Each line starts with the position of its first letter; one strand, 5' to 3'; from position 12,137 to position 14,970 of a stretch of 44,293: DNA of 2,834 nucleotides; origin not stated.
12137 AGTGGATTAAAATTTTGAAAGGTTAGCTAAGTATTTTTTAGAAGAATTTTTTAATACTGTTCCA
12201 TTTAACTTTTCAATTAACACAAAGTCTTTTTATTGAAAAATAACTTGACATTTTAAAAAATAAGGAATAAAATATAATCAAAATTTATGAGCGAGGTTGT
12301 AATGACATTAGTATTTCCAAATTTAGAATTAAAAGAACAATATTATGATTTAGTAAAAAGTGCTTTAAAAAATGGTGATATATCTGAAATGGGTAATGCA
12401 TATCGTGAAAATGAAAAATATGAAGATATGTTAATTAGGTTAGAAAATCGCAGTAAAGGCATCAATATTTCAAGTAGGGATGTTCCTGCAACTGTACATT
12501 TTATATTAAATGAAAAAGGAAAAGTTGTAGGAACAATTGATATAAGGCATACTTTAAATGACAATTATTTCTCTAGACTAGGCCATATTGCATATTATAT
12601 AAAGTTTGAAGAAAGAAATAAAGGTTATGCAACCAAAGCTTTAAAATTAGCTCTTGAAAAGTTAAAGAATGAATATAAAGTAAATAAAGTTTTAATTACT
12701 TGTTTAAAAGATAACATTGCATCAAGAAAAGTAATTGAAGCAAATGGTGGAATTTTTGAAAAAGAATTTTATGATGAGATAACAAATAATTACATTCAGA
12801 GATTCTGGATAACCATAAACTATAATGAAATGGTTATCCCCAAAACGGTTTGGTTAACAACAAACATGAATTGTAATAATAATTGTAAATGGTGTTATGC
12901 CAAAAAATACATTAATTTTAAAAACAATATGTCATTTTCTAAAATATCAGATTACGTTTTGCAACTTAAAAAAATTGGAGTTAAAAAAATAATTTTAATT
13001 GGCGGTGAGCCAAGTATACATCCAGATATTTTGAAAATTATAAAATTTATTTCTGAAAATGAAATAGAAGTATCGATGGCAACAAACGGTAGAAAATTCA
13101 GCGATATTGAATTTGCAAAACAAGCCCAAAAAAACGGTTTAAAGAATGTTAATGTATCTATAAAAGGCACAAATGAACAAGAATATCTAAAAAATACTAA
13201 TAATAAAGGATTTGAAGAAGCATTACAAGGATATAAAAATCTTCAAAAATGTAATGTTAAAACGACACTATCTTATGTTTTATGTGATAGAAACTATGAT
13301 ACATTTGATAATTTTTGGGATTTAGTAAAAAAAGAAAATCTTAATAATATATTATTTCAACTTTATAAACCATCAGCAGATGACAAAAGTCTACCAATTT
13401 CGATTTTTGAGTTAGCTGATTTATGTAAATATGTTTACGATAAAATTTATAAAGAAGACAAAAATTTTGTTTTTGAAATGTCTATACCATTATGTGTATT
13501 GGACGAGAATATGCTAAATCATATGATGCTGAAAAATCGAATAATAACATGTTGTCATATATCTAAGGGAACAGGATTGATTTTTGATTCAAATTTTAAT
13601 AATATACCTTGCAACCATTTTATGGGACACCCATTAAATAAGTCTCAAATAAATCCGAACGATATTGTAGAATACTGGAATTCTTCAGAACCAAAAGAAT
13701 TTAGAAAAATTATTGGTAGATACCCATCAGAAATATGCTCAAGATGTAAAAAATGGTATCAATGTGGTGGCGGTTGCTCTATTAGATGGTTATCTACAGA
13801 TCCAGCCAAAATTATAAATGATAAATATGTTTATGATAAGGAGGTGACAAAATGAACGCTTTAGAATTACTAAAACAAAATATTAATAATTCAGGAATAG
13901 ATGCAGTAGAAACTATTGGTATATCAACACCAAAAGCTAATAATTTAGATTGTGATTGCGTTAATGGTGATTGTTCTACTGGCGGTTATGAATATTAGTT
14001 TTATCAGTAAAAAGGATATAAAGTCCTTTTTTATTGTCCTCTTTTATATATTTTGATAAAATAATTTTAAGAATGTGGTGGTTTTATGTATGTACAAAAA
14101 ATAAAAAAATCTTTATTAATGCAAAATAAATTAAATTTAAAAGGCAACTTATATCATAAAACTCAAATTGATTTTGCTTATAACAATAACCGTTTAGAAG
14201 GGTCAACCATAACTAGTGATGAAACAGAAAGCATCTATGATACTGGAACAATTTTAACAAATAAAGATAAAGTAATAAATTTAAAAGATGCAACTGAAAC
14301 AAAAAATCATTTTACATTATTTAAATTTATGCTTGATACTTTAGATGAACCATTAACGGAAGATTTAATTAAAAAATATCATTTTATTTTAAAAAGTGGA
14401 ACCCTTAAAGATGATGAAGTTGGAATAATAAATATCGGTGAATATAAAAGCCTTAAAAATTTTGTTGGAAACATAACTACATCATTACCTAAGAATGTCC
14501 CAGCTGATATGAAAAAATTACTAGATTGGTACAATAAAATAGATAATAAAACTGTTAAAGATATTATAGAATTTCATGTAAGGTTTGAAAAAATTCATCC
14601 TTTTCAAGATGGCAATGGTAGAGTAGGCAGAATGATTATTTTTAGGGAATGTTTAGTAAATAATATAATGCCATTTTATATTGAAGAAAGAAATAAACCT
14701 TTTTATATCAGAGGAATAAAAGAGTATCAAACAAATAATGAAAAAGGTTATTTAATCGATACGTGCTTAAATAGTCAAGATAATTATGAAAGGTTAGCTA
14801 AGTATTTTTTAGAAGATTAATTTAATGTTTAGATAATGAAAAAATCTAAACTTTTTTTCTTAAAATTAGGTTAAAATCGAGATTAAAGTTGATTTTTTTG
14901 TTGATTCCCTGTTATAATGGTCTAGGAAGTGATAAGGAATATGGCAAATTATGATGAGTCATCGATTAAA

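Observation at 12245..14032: Hidden 48-aa Cys-rich peptide gene coupled to a GNAT-radical SAM/SPASM fusion enzyme: candidate undescribed RiPP system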

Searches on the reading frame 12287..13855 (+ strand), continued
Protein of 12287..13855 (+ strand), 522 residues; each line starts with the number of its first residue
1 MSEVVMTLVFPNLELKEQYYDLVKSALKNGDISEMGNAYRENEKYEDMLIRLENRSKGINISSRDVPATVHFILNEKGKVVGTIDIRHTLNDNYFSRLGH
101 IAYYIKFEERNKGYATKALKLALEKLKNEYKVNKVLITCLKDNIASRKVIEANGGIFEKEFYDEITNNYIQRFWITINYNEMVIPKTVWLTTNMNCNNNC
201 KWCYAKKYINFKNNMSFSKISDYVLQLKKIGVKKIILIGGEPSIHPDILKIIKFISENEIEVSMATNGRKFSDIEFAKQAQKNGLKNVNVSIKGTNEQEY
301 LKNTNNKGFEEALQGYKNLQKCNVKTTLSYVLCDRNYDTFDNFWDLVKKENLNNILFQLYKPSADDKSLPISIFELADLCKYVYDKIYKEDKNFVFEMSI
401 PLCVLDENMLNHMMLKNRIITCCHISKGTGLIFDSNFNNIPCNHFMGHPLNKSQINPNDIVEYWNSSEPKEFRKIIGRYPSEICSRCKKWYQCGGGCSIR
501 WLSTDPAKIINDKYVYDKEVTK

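Call 60: search_protein_families(library=ncbifam, proteins=[L032:5022-5678:+, L034:5244-5813:+, L058:5235-5762:+, L012:3989-4981:+, L032:3986-5026:+, L023:4001-4990:+], max_evalue=0.01)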
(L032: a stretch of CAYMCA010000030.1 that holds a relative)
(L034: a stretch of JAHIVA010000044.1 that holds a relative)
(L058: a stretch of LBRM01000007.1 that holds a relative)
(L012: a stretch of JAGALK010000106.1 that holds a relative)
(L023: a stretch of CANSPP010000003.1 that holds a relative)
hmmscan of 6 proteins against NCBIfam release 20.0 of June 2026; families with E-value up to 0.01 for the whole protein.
L032:5022-5678:+ (219 aa): 0 families

L034:5244-5813:+ (190 aa): 0 families

L058:5235-5762:+ (176 aa): 0 families

L012:3989-4981:+ (331 aa): 73 families (the best 25 are shown)
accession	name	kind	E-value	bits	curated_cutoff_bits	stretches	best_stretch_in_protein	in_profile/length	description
TIGR02668.1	moaA_archaeal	equivalog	1.1e-25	90.3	325.25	1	9-207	14-212/303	GTP 3',8-cyclase MoaA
NF001199.0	PRK00164.2-1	equivalog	1.5e-23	83.5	231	1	6-203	13-211/308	GTP 3',8-cyclase MoaA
TIGR04054.1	rSAM_NirJ1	equivalog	1.4e-22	79.8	650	1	10-177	41-210/387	putative heme d1 biosynthesis radical SAM protein NirJ1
NF045574.1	sacti_mat_StsB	exception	1.5e-22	80.1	625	1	4-317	95-397/466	StsB family radical SAM/SPASM domain sactipeptide maturase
TIGR04545.1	rSAM_ahbD_hemeb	equivalog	3.4e-22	79.3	500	1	7-318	3-320/339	heme b synthase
TIGR03962.1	mycofact_rSAM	equivalog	4.1e-22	78.8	265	1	8-317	16-315/339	mycofactocin radical SAM maturase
TIGR04546.1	rSAM_ahbC_deAc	equivalog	5.8e-22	78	650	1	7-187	42-221/390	12,18-didecarboxysiroheme deacetylase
TIGR04317.1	W_rSAM_matur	equivalog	6.7e-22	78.1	380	1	4-311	3-319/349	tungsten cofactor oxidoreductase radical SAM maturase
TIGR02666.1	moaA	equivalog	8.5e-22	77.5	284.05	1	14-203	19-218/336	GTP 3',8-cyclase MoaA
TIGR04051.1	rSAM_NirJ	equivalog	9.1e-22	77.5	515.45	1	13-175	10-174/354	heme d1 biosynthesis radical SAM protein NirJ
TIGR04055.1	rSAM_NirJ2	equivalog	1e-21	77.8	500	1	7-323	3-311/326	putative heme d1 biosynthesis radical SAM protein NirJ2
TIGR04347.1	pseudo_SAM_Halo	equivalog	1.8e-21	76.9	525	1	7-190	41-223/390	TIGR04347 family pseudo-SAM/SPASM protein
NF047865.1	rSAM_PapB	equivalog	5.4e-20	71.9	340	1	9-318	7-319/330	PapB family radical SAM/SPASM ranthipeptide maturase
TIGR04303.1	GeoRSP_rSAM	equivalog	8.9e-19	68.2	400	1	10-322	10-313/325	GeoRSP system radical SAM/SPASM protein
TIGR04053.2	TIGR04053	equivalog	9e-19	67.9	395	1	8-208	12-217/366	TIGR04053 family radical SAM/SPASM domain-containing protein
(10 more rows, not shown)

L032:3986-5026:+ (347 aa): 58 families (the best 25 are shown)
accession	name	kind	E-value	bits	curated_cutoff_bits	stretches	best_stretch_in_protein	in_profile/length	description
TIGR04545.1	rSAM_ahbD_hemeb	equivalog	4e-27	95.6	500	1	11-327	6-317/339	heme b synthase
TIGR04055.1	rSAM_NirJ2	equivalog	6.2e-23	81.8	500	1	13-328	8-304/326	putative heme d1 biosynthesis radical SAM protein NirJ2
NF050035.1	rSAM_WgK_link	exception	5.2e-22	78.3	650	1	13-177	17-179/367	radical SAM/SPASM peptide maturase WgkB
TIGR04303.1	GeoRSP_rSAM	equivalog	7.1e-21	75.1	400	1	7-329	7-308/325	GeoRSP system radical SAM/SPASM protein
TIGR04347.1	pseudo_SAM_Halo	equivalog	8.9e-21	74.6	525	1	11-176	44-206/390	TIGR04347 family pseudo-SAM/SPASM protein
TIGR04054.1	rSAM_NirJ1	equivalog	9.4e-21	73.9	650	1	10-175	41-203/387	putative heme d1 biosynthesis radical SAM protein NirJ1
TIGR04251.1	SCM_rSAM_ScmF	equivalog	2.5e-19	69.9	400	1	4-208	3-210/353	SynChlorMet cassette radical SAM/SPASM protein ScmF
NF038332.1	rSAM_rare_HxsC4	exception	3.5e-19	69.1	500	1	15-182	24-194/335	radical SAM protein HxsC4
TIGR04051.1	rSAM_NirJ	equivalog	4.2e-19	68.7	515.45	1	10-175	7-169/354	heme d1 biosynthesis radical SAM protein NirJ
TIGR04546.1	rSAM_ahbC_deAc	equivalog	2e-18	66.4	650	1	10-176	44-207/390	12,18-didecarboxysiroheme deacetylase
TIGR04053.2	TIGR04053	equivalog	2.5e-18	66.5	395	1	14-174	17-178/366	TIGR04053 family radical SAM/SPASM domain-containing protein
TIGR04250.1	SCM_rSAM_ScmE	equivalog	3.7e-18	65.6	400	1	13-329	11-329/358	SynChlorMet cassette radical SAM/SPASM protein ScmE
TIGR03977.1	rSAM_pair_HxsC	equivalog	1.2e-17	63.8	267.9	1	14-166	34-187/292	His-Xaa-Ser system radical SAM maturase HxsC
TIGR02668.1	moaA_archaeal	equivalog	5e-17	61.8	325.25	1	11-213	16-218/303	GTP 3',8-cyclase MoaA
TIGR02666.1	moaA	equivalog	1.3e-16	60.5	284.05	1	14-181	19-192/336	GTP 3',8-cyclase MoaA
NF047865.1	rSAM_PapB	equivalog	3.5e-16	59.4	340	1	12-328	10-317/330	PapB family radical SAM/SPASM ranthipeptide maturase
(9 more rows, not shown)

L023:4001-4990:+ (330 aa): 72 families (the best 25 are shown)
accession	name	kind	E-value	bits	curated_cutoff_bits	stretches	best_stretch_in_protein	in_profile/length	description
TIGR04055.1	rSAM_NirJ2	equivalog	6e-24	85.2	500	1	2-319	3-306/326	putative heme d1 biosynthesis radical SAM protein NirJ2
TIGR04054.1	rSAM_NirJ1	equivalog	1.9e-23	82.7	650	1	5-171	41-207/387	putative heme d1 biosynthesis radical SAM protein NirJ1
TIGR04347.1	pseudo_SAM_Halo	equivalog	2.8e-21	76.2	525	1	3-174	42-212/390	TIGR04347 family pseudo-SAM/SPASM protein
TIGR02666.1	moaA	equivalog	2.3e-20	72.8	284.05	1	9-168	19-187/336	GTP 3',8-cyclase MoaA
NF001199.0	PRK00164.2-1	equivalog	1.2e-19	70.6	231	1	6-192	18-209/308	GTP 3',8-cyclase MoaA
TIGR02668.1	moaA_archaeal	equivalog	1.3e-19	70.3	325.25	1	6-203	16-217/303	GTP 3',8-cyclase MoaA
TIGR04051.1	rSAM_NirJ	equivalog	1.8e-19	70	515.45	1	8-172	10-174/354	heme d1 biosynthesis radical SAM protein NirJ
TIGR04546.1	rSAM_ahbC_deAc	equivalog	1.9e-19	69.7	650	1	3-171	43-210/390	12,18-didecarboxysiroheme deacetylase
TIGR04317.1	W_rSAM_matur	equivalog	5.5e-19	68.5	380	1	8-217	12-226/349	tungsten cofactor oxidoreductase radical SAM maturase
TIGR04303.1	GeoRSP_rSAM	equivalog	3.4e-18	66.3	400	1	5-323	10-313/325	GeoRSP system radical SAM/SPASM protein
NF045574.1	sacti_mat_StsB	exception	4.2e-18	65.4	625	1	8-166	104-261/466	StsB family radical SAM/SPASM domain sactipeptide maturase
TIGR04545.1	rSAM_ahbD_hemeb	equivalog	5.6e-18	65.5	500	1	2-167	3-168/339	heme b synthase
TIGR03962.1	mycofact_rSAM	equivalog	3.5e-16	59.3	265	1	8-318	20-315/339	mycofactocin radical SAM maturase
NF047865.1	rSAM_PapB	equivalog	4.4e-16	59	340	1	7-319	10-319/330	PapB family radical SAM/SPASM ranthipeptide maturase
TIGR04251.1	SCM_rSAM_ScmF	equivalog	1.1e-15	57.9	400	1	8-319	12-324/353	SynChlorMet cassette radical SAM/SPASM protein ScmF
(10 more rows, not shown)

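Call 61: search_solved_structures(query=L032:5022-5678:+, max_evalue=10)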
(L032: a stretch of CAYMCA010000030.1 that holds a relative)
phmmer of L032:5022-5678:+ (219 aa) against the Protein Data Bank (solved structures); distinct sequences matched with E-value up to 10: 2.
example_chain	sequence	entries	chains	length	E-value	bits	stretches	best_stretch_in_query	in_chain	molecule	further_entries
4xav_A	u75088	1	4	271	0.23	14.3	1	99-164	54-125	Gliomedin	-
4d77_A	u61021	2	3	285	0.45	13.3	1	114-164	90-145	GLIOMEDIN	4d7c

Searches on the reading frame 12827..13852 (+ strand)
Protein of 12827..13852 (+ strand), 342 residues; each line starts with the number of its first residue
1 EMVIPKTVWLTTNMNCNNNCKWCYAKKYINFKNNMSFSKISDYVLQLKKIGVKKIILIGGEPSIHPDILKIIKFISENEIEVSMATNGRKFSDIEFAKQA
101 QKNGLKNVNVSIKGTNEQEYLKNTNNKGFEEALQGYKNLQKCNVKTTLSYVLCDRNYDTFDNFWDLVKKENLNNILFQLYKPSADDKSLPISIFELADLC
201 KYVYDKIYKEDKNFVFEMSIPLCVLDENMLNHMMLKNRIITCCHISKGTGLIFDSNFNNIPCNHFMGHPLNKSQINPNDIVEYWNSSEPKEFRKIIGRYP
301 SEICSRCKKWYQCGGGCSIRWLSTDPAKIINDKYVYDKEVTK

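Call 71: search_protein_representatives(protein=window:12827-13852:+)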
Query: 342 residues. Proteins with E-value up to 0.001 (for the whole library): 18260; up to 1e-10: 2027; up to 1e-30: 200. The best 150 are listed.
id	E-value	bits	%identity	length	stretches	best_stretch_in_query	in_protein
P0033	2.1e-123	428.3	57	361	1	3-336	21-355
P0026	7.3e-100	350.9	57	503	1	2-296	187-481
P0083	2.8e-78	279.9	37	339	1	2-330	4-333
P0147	6.4e-77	275.4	42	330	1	3-327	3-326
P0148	1.9e-73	264.0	38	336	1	6-327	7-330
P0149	5.0e-71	256.0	39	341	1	8-327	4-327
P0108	3.7e-65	236.7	35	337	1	7-331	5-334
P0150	1.0e-64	235.3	52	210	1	133-336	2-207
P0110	7.5e-64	232.4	38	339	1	7-328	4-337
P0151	6.2e-62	226.1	36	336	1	6-326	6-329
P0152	3.2e-60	220.5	33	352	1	6-332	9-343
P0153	3.8e-60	220.3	37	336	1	6-330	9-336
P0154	9.5e-60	218.9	35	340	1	3-330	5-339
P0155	1.1e-57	212.2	32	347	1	4-335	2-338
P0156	1.2e-55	205.4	35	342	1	8-330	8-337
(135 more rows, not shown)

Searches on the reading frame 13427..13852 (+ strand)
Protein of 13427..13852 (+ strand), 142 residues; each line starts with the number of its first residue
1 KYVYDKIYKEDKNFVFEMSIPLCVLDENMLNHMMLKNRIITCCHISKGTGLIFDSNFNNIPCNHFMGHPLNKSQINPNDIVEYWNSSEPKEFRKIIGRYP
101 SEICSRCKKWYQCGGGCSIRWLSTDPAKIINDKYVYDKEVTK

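Call 20: search_protein_families(library=ncbifam, proteins=[window:13427-13852:+], max_evalue=10)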
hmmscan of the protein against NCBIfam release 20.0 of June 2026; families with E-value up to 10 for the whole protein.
window:13427-13852:+ (142 aa): 9 families
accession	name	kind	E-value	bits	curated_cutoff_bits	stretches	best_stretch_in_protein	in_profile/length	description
TIGR04085.1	rSAM_more_4Fe4S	domain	4.2e-09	36.7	27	1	46-124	4-81/93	SPASM domain-containing protein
TIGR03942.1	sulfatase_rSAM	equivalog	7.9e-06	25.2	349.45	1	27-124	234-331/363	anaerobic sulfatase maturase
NF041298.1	rSAM_mat_DynA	equivalog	0.00053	19.1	450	1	37-121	241-325/356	dynobactin maturation radical SAM/SPASM protein DynA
NF033640.1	N_Twi_rSAM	subfamily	0.0013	17.9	170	1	41-120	22-81/398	twitch domain-containing radical SAM protein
NF010308.0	PRK13745.1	equivalog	0.0031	16.5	484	1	25-119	261-354/412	anaerobic sulfatase-maturation protein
TIGR04303.1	GeoRSP_rSAM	equivalog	0.0035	16.9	400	1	51-123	245-312/325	GeoRSP system radical SAM/SPASM protein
NF010321.0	PRK13758.1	equivalog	0.0035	16.5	441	1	29-126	243-339/370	anaerobic sulfatase-maturase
TIGR04080.1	rSAM_pep_cyc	equivalog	0.0087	14.8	500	1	46-133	350-436/440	KxxxW cyclic peptide radical SAM maturase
TIGR04083.1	rSAM_pep_methan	hypoth_equivalog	0.052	12.4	300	1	24-129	215-322/376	TIGR04083 family peptide-modifying radical SAM enzyme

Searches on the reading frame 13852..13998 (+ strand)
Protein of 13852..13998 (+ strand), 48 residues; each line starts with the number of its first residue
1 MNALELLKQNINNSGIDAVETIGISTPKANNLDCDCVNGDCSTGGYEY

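Call 3: search_protein_families(library=pfam, proteins=[window:13852-13998:+], max_evalue=0.1)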
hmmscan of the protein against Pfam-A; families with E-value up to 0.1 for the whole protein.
window:13852-13998:+ (48 aa): 0 families

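Call 4: search_protein_families(library=ncbifam, proteins=[window:13852-13998:+], max_evalue=0.1)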
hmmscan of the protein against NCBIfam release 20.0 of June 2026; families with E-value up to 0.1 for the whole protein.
window:13852-13998:+ (48 aa): 0 families

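Call 15: search_protein_families(library=ncbifam, proteins=[window:13852-13995:+], max_evalue=10)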
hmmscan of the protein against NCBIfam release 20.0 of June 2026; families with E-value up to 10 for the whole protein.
seq(48 aa): 0 families

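Call 16: search_protein_families(library=pfam, proteins=[window:13852-13995:+], max_evalue=10)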
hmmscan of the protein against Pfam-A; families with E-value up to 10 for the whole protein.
seq(48 aa): 0 families

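Call 39: find_homologous_proteins(query=A3, max_evalue=0.01)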
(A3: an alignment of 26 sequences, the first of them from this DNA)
Query A3 (26 sequences) (48 aa, profile of the alignment): 26 proteins with E <= 0.01 among 226 candidates.
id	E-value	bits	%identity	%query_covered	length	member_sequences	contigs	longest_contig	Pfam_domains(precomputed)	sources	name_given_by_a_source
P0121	1.3e-21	94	29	98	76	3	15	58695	-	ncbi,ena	-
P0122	1.9e-20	90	30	77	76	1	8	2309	-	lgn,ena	-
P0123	4.1e-18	83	50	25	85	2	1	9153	-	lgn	-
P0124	9.5e-18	82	42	25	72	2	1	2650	-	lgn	-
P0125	2.0e-17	81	26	81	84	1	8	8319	-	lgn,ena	-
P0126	1.7e-16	78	21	81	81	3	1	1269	-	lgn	-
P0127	1.9e-16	78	28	83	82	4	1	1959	-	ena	-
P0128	2.0e-16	78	33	83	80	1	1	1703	-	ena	-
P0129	1.7e-9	55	50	38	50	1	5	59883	-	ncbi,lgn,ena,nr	ncbi:MAG: hypothetical protein J6A75_09660 [Lachnospiraceae bacterium]|nr:hypothetical protein [Lach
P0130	5.7e-9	54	98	100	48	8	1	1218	-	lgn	-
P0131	5.8e-9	54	76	100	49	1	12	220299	-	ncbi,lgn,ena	-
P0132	1.8e-8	52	81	100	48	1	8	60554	-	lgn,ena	-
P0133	4.5e-7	48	85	100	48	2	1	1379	-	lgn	-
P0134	8.2e-7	47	50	33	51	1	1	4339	-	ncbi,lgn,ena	-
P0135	8.8e-7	47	39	52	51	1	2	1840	-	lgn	-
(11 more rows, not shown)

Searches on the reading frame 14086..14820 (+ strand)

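Call 3: search_protein_families(library=pfam, proteins=[window:14086-14820:+], max_evalue=0.1)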
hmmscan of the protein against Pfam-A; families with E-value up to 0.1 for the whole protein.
window:14086-14820:+ (244 aa): 1 family
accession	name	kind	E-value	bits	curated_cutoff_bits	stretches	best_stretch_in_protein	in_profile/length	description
PF02661.23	Fic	-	3.1e-17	63.6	24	1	89-185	1-89/93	Fic/DOC family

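Call 4: search_protein_families(library=ncbifam, proteins=[window:14086-14820:+], max_evalue=0.1)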
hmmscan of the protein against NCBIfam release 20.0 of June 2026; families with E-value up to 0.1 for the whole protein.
window:14086-14820:+ (244 aa): 4 families
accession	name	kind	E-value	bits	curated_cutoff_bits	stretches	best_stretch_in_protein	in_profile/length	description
NF046030.1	ProtAdlyltaseSoFic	equivalog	5.3e-07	28.9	550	1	106-184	124-206/361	protein adenylyltransferase Fic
TIGR02613.1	mob_myst_B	hypoth_equivalog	2.7e-05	24.2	124.4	1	135-184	83-136/186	mobile mystery protein B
NF046029.1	ProtAdlyltaseNmFic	equivalog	0.00015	21.5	230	1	143-184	69-110/177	protein adenylyltransferase Fic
NF009387.0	PRK12746.1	equivalog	0.036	13.4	363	0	180-239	18-76/254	SDR family oxidoreductase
